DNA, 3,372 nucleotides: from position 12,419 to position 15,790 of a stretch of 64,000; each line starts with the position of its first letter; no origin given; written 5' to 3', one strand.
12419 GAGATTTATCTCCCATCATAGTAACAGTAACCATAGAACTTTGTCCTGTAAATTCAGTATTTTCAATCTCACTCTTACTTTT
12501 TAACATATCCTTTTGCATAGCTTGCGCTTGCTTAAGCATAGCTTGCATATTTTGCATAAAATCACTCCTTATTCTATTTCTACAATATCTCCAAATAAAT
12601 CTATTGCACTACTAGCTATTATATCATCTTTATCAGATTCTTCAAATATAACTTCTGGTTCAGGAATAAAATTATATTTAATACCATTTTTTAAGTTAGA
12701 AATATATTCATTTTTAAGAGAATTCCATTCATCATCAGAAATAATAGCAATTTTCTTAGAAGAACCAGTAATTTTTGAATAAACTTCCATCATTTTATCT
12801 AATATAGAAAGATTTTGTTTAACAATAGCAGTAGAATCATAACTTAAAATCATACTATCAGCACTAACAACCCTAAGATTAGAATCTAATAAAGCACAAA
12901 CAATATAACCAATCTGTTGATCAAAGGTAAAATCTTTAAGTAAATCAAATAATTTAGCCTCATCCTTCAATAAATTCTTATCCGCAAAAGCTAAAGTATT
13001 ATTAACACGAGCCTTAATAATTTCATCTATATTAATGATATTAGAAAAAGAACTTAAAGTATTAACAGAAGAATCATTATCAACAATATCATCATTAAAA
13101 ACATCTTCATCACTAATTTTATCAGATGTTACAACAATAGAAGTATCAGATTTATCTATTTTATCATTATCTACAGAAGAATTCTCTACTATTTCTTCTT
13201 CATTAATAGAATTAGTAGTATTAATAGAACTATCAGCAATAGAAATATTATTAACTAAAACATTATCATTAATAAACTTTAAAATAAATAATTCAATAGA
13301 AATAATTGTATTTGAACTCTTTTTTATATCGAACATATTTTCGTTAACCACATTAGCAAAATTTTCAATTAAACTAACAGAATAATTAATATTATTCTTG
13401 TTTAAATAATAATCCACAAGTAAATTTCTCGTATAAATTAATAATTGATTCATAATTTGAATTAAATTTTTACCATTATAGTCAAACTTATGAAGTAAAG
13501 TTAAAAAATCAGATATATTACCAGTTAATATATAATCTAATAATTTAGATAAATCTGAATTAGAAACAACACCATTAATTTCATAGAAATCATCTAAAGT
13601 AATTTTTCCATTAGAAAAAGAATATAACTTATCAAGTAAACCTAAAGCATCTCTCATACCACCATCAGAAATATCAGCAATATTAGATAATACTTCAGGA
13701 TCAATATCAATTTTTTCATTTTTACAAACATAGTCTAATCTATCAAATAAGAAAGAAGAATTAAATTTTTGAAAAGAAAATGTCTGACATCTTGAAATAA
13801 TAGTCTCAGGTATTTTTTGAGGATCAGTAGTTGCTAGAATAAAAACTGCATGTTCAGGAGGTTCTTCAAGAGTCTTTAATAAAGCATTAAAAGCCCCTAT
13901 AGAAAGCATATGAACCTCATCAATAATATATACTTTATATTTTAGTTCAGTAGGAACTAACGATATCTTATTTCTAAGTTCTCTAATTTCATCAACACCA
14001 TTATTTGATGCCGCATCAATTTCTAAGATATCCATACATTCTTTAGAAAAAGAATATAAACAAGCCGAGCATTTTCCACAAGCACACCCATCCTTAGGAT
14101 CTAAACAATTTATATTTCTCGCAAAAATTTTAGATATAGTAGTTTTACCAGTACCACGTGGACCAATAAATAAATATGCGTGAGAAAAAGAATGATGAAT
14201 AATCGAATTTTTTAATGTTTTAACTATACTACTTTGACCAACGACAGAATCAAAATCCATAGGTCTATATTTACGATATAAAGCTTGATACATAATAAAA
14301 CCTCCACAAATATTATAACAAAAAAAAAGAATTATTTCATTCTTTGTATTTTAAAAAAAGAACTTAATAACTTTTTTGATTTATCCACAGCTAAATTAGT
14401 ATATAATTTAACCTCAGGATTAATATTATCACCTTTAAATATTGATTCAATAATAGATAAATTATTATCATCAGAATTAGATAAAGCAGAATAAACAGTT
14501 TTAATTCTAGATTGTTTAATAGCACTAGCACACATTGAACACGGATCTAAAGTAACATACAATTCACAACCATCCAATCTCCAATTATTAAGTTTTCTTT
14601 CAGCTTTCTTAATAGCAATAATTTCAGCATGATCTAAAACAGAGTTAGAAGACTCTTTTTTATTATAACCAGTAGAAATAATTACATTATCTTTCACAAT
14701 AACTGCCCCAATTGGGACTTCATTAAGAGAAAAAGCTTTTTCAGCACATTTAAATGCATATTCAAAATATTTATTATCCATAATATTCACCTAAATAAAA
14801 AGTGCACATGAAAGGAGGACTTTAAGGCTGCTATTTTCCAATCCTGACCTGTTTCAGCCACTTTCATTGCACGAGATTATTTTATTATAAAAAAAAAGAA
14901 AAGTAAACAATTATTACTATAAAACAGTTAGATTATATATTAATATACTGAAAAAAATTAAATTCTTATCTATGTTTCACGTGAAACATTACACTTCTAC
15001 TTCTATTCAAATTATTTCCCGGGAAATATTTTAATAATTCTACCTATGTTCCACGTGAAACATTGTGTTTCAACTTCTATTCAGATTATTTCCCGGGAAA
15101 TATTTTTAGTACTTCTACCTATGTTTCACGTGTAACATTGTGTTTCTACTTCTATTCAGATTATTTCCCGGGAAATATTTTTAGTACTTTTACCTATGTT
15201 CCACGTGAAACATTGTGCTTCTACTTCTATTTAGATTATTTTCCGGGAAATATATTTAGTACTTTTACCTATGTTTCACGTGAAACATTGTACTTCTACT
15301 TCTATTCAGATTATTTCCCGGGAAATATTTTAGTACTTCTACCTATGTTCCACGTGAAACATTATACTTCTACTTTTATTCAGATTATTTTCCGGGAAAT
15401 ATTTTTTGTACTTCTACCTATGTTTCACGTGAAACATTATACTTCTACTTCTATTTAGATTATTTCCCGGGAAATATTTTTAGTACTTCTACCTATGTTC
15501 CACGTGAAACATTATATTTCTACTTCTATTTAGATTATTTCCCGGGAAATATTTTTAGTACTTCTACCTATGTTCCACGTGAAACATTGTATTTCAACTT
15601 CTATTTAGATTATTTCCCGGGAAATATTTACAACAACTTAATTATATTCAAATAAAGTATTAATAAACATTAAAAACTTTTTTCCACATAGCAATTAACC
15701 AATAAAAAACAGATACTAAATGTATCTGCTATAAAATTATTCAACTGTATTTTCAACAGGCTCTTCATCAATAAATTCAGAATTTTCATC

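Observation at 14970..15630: Tandem array of nine alternating parS and Noc-binding-site palindromes: a hybrid ParB/Noc centromere-like locus about 9 kb from oriC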

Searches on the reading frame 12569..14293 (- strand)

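Call 8: search_protein_families(library=ncbifam, proteins=[window:12569-14293:-])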
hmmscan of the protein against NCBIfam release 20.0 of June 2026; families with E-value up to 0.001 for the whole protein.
window:12569-14293:- (574 aa): 74 families (the best 25 are shown)
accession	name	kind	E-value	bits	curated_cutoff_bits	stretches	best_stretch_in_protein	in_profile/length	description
NF004046.1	PRK05563.1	equivalog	1.5e-142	476.4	400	1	1-573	1-567/567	DNA polymerase III subunit gamma/tau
TIGR02397.1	dnaX_nterm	equivalog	6.5e-122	407.2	250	1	2-308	1-307/355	DNA polymerase III subunit gamma/tau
NF004549.0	PRK05896.1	equivalog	1.1e-112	377.8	578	1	3-429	4-419/642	DNA polymerase III subunits gamma and tau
NF011510.0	PRK14948.1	equivalog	3.1e-104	350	593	1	2-301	5-305/640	DNA polymerase III subunit gamma/tau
NF011514.0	PRK14953.1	equivalog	5e-102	342.3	536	1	1-413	2-422/488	DNA polymerase III subunits gamma and tau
NF011523.0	PRK14962.1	equivalog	3.2e-101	339.4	576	1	3-436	2-420/474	DNA polymerase III subunits gamma and tau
NF011512.0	PRK14950.1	equivalog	2e-99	334.4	593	1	2-293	3-295/585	DNA polymerase III subunits gamma and tau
NF011531.0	PRK14971.1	equivalog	3e-96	323.6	685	1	7-293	9-296/614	DNA polymerase III subunit gamma/tau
NF011526.0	PRK14965.1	equivalog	4.5e-95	319.6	670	1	2-297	3-298/578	DNA polymerase III subunits gamma and tau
NF005942.0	PRK07994.1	equivalog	1.6e-92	311.6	613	1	2-286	3-287/655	DNA polymerase III subunit gamma/tau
NF004962.0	PRK06305.1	equivalog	3e-90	303.6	559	1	2-378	4-385/465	DNA polymerase III subunits gamma and tau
NF006585.0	PRK09111.1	equivalog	6.1e-88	296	604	1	2-289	27-319/616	DNA polymerase III subunit gamma/tau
NF006280.0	PRK08451.1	equivalog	1.3e-87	294.8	572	1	3-533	2-468/535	DNA polymerase III subunit gamma/tau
NF005173.0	PRK06647.1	equivalog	3.4e-86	290.3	623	1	5-556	6-540/568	DNA polymerase III subunits gamma and tau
NF011524.0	PRK14963.1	equivalog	1.1e-81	275.8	601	1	4-274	3-271/647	DNA polymerase III subunits gamma and tau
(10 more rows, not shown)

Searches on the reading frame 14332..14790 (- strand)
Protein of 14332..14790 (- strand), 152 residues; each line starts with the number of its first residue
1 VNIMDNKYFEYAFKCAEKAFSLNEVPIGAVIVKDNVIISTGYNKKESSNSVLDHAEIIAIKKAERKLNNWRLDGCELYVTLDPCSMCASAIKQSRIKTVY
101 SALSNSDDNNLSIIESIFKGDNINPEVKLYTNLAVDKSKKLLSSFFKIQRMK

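Call 8: search_protein_families(library=ncbifam, proteins=[window:14332-14790:-])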
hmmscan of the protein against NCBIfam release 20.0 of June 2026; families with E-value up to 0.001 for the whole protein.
window:14332-14790:- (152 aa): 5 families
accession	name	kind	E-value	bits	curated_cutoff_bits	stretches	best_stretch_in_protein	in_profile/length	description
NF008113.2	PRK10860.1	equivalog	1.2e-30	106.5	150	1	4-151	6-153/165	tRNA adenosine(34) deaminase TadA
TIGR00326.1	eubact_ribD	equivalog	3e-11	43.1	156.35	1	26-150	20-137/343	bifunctional diaminohydroxyphosphoribosylaminopyrimidine deaminase/5-amino-6-(5-phosphoribosylamino)uracil reductase RibD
TIGR02571.1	ComEB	equivalog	2.5e-09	37.3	219.45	1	22-108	22-121/151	ComE operon protein 2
NF008052.0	PRK10786.1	equivalog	2.5e-07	29.7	500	1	5-102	3-99/367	bifunctional diaminohydroxyphosphoribosylaminopyrimidine deaminase/5-amino-6-(5-phosphoribosylamino)uracil reductase RibD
NF041025.1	antiphage_deaminase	equivalog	9.5e-07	28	400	1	54-100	339-384/437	anti-phage dCTP deaminase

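Call 29: find_encoding_contigs(protein=window:14332-14790:-, flank=3000, max_places=8)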
Protein window:14332-14790:- (152 aa): no gene with exactly this product is on record in the collection.

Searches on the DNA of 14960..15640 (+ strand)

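Call 44: search_dna_similar(query=window:14960-15640:+, collection=plasmids, mode=distant, max_rows=10)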
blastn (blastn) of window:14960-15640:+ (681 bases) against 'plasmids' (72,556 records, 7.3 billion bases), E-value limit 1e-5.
No match.

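Call 45: search_dna_similar(query=window:14960-15640:+, collection=phages, mode=distant, max_rows=10)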
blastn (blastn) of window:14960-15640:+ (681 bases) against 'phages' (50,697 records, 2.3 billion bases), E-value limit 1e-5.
No match.
